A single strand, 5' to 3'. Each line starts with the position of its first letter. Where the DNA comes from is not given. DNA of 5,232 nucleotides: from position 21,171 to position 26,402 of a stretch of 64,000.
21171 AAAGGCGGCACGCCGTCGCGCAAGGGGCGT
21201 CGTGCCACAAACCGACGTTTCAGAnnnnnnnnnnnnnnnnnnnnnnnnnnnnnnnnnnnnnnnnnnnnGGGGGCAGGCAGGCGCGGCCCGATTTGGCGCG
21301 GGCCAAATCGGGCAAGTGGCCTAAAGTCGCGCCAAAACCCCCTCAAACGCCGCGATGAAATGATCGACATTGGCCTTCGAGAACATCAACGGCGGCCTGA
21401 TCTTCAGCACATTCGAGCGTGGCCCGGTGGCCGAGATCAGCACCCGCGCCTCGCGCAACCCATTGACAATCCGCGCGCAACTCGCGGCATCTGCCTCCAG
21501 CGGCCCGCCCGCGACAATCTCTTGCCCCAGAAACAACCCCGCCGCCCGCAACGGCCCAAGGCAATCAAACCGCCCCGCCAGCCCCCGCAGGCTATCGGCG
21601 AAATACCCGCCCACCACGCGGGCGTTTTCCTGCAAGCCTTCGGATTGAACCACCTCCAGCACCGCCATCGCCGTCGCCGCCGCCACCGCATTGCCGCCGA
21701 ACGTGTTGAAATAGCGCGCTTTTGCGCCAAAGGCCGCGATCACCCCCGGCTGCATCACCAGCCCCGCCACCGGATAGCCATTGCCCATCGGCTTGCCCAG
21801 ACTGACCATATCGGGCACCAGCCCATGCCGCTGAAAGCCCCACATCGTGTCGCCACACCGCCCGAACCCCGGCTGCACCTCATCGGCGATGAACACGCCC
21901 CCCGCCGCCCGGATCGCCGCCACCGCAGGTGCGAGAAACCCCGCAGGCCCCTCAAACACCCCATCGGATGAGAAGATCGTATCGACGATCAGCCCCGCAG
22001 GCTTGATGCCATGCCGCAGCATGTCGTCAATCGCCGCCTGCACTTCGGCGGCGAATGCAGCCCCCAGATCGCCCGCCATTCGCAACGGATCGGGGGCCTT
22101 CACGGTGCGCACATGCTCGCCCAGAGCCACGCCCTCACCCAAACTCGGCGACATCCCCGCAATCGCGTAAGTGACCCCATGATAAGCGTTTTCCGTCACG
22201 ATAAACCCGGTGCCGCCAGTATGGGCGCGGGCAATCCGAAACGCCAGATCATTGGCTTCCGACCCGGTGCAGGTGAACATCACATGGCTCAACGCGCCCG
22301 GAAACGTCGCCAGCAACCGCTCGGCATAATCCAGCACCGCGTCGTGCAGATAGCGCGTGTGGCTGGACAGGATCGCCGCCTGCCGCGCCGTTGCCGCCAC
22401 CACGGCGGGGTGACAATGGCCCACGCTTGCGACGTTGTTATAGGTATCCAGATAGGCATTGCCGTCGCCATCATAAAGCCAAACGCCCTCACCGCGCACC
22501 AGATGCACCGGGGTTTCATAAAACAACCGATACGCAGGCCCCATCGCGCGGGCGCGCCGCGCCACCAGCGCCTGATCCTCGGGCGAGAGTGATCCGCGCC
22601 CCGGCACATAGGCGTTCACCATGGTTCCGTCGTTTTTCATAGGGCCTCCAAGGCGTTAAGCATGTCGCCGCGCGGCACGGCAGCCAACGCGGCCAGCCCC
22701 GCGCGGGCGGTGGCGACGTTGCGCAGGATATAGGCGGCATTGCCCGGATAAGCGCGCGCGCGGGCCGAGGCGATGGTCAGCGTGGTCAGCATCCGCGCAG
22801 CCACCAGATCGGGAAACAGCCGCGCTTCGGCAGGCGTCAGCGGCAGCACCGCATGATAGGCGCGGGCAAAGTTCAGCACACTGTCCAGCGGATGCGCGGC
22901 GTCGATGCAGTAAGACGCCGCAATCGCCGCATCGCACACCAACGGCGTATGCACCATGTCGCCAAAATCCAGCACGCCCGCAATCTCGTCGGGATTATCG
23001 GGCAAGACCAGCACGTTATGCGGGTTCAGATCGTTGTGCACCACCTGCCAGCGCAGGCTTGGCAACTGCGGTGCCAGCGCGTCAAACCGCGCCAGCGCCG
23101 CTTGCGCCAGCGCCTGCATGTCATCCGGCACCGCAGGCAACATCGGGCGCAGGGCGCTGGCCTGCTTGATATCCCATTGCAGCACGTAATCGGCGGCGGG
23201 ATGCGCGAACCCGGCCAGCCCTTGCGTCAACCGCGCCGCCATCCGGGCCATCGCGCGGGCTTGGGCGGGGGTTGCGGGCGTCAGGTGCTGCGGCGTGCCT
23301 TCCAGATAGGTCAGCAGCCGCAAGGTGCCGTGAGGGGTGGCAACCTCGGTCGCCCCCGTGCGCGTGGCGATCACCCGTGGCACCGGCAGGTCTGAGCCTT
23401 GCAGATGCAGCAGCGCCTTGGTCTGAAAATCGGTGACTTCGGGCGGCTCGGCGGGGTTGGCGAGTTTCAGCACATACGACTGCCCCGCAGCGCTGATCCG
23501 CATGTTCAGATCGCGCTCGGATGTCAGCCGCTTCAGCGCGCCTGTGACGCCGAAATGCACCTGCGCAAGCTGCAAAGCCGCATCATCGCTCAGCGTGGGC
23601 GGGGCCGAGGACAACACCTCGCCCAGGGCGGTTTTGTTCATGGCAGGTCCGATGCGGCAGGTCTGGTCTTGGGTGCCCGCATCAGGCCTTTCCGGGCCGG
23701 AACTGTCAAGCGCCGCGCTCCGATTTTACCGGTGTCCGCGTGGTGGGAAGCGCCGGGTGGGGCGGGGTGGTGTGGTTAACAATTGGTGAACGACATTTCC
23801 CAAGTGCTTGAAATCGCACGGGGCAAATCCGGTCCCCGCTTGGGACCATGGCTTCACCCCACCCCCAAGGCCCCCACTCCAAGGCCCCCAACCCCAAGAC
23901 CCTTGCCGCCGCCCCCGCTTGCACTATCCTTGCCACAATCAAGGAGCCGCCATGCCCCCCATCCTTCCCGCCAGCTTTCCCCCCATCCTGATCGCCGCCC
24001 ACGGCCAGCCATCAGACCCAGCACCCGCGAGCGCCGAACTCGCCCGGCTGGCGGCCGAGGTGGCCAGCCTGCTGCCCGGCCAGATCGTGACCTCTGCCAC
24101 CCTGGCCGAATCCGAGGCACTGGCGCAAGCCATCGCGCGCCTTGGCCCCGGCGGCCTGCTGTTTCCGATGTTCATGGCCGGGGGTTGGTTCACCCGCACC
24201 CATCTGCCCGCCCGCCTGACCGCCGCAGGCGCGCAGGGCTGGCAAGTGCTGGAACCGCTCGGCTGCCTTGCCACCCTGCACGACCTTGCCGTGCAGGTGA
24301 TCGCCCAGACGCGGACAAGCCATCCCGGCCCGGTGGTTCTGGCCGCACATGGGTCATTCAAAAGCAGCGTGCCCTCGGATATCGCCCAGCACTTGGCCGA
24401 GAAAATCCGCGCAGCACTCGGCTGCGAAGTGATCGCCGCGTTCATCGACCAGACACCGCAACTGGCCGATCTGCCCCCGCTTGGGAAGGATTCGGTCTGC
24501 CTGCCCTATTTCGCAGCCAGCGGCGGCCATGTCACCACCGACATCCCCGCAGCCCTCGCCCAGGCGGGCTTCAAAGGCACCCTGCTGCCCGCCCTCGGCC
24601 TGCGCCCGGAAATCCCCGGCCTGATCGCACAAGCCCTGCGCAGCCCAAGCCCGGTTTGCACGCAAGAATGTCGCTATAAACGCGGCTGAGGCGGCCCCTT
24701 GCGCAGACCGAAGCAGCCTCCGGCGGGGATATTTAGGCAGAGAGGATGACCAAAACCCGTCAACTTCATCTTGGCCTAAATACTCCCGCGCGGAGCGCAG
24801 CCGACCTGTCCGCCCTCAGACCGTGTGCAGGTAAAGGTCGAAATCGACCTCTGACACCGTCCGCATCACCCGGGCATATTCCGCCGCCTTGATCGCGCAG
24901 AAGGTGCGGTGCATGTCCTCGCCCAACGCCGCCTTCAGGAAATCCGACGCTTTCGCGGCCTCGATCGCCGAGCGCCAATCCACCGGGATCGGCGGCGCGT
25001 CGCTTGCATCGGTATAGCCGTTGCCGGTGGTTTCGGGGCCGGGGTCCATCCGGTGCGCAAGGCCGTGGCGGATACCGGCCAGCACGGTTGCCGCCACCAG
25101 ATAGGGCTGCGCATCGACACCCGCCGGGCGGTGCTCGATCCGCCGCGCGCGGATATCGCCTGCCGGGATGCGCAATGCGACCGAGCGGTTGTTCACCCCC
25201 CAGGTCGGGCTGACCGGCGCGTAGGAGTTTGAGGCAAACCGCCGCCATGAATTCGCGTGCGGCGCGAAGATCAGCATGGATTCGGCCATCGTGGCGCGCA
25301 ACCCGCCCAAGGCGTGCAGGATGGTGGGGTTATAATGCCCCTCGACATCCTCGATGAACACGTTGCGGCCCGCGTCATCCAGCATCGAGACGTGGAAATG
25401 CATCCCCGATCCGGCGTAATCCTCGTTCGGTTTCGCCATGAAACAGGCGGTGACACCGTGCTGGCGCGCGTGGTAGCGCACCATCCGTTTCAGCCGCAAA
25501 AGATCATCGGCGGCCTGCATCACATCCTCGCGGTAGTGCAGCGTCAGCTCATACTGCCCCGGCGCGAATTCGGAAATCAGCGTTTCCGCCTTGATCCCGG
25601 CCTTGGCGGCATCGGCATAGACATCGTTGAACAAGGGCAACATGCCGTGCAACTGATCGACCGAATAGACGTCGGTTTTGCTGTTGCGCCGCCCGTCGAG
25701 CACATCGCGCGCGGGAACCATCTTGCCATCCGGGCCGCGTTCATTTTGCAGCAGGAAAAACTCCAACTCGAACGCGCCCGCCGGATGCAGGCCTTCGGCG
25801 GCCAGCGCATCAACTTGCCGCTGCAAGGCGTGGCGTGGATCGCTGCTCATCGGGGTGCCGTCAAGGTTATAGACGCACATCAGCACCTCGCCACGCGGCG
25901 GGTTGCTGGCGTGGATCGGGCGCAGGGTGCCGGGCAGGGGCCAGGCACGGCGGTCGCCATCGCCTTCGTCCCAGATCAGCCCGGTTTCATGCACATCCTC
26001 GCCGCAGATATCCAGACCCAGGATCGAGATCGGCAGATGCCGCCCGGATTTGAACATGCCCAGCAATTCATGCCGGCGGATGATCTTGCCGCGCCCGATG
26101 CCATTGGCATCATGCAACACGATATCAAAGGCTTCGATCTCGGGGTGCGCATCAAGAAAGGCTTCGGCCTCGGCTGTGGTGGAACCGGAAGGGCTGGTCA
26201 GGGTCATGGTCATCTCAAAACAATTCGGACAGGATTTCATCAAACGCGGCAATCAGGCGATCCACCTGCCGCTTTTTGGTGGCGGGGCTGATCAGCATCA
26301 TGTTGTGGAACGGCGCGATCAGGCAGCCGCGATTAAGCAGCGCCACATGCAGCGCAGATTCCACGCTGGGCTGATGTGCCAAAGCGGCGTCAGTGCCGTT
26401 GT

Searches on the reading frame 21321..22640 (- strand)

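Call 34: search_protein_families(library=pfam, proteins=[window:21321-22640:-], max_evalue=0.0001)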
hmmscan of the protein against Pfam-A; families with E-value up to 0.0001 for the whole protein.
window:21321-22640:- (439 aa): 1 family
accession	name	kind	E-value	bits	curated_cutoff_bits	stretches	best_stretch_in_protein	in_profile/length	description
PF00202.27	Aminotran_3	-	4.8e-65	220.3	30.5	1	44-435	10-402/403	Aminotransferase class-III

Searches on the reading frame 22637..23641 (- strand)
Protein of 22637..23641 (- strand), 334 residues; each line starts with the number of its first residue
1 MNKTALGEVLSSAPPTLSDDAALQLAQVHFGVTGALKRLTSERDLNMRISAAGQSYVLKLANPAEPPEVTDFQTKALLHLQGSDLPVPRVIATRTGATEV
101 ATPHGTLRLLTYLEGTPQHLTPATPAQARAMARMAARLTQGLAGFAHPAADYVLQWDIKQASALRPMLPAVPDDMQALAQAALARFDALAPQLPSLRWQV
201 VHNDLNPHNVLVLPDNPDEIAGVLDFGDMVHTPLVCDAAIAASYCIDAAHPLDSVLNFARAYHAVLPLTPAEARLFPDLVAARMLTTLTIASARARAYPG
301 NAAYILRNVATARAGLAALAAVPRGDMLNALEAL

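Call 34: search_protein_families(library=pfam, proteins=[window:22637-23641:-], max_evalue=0.0001)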
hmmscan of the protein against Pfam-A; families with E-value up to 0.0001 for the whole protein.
window:22637-23641:- (334 aa): 1 family
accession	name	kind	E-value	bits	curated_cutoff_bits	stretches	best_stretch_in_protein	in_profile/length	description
PF01636.29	APH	-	1.3e-32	113.9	23.2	1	46-268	13-231/239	Phosphotransferase enzyme family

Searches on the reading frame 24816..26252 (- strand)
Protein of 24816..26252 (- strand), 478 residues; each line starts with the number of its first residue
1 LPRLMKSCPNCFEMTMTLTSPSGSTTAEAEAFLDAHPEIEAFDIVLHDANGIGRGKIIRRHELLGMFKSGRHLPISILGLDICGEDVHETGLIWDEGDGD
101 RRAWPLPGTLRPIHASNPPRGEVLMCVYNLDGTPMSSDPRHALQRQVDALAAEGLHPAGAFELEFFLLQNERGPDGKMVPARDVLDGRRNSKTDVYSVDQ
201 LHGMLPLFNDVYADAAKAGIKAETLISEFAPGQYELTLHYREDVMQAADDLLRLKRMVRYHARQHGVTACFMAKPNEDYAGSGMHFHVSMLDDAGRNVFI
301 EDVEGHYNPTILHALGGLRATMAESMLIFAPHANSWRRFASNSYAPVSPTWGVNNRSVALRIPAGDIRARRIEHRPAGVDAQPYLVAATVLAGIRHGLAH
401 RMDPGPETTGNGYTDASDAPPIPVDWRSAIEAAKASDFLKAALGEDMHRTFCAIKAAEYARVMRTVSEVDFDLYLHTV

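Call 34: search_protein_families(library=pfam, proteins=[window:24816-26252:-], max_evalue=0.0001)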
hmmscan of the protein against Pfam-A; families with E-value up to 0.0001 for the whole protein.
window:24816-26252:- (478 aa): 1 family
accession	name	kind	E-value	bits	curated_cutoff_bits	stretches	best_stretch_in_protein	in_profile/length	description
PF00120.29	Gln-synt_C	-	1.2e-93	314.4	24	1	137-474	2-344/344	Glutamine synthetase, catalytic domain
